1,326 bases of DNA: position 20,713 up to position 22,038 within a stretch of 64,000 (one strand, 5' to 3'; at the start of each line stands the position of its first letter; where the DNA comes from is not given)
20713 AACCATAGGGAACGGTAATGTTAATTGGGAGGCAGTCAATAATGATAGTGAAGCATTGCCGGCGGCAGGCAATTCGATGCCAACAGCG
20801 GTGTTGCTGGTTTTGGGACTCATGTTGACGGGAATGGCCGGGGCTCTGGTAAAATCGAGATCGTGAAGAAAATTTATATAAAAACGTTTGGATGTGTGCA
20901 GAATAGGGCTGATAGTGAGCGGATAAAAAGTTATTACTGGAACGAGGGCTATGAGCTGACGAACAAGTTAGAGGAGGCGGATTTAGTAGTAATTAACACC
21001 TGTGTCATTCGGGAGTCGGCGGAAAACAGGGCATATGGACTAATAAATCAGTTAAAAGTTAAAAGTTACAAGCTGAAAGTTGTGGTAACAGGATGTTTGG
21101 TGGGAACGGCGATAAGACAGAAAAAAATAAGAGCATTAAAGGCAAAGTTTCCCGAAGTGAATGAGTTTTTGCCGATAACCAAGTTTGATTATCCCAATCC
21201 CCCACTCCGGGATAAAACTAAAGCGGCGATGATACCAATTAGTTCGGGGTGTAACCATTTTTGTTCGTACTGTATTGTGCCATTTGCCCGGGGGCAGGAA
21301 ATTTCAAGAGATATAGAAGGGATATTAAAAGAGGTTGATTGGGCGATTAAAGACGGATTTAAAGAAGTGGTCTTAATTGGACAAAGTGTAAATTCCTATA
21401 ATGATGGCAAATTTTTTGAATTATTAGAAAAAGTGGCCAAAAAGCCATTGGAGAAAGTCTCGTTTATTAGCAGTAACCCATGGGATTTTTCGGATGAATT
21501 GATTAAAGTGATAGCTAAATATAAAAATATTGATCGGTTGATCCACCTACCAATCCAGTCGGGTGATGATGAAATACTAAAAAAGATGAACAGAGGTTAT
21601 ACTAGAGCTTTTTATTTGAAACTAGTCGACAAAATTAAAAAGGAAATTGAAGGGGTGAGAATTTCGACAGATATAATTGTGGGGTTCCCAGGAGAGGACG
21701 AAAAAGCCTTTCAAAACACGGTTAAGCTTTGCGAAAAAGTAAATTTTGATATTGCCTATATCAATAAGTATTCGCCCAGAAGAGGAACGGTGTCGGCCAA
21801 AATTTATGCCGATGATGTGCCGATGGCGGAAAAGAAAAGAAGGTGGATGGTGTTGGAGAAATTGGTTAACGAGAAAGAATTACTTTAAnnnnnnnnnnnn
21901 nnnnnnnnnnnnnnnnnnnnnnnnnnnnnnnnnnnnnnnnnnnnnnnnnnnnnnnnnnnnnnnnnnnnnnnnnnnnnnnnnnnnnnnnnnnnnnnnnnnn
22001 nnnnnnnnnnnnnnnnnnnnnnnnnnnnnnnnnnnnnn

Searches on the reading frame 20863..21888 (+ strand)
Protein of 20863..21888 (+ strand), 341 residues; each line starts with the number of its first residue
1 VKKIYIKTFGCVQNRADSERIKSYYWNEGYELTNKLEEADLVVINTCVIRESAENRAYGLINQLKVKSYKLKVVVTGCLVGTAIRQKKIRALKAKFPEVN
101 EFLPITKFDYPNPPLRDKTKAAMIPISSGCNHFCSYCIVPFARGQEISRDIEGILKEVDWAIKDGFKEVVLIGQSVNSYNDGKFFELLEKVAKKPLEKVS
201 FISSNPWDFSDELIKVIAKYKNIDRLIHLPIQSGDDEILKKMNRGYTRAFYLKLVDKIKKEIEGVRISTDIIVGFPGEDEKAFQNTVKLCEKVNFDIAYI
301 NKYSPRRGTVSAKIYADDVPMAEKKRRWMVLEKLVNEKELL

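Call 92: search_protein_families(library=pfam, proteins=[window:20863-21888:+], max_evalue=0.001)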
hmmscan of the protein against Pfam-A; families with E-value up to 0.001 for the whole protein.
window:20863-21888:+ (341 aa): 2 families
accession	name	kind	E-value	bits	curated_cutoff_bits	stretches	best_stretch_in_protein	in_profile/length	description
PF04055.27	Radical_SAM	-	7.7e-30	104.7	29.5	1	124-290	1-166/166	Radical SAM superfamily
PF00919.26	UPF0004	-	3e-23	82.1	27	1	3-83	1-82/98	Uncharacterized protein family UPF0004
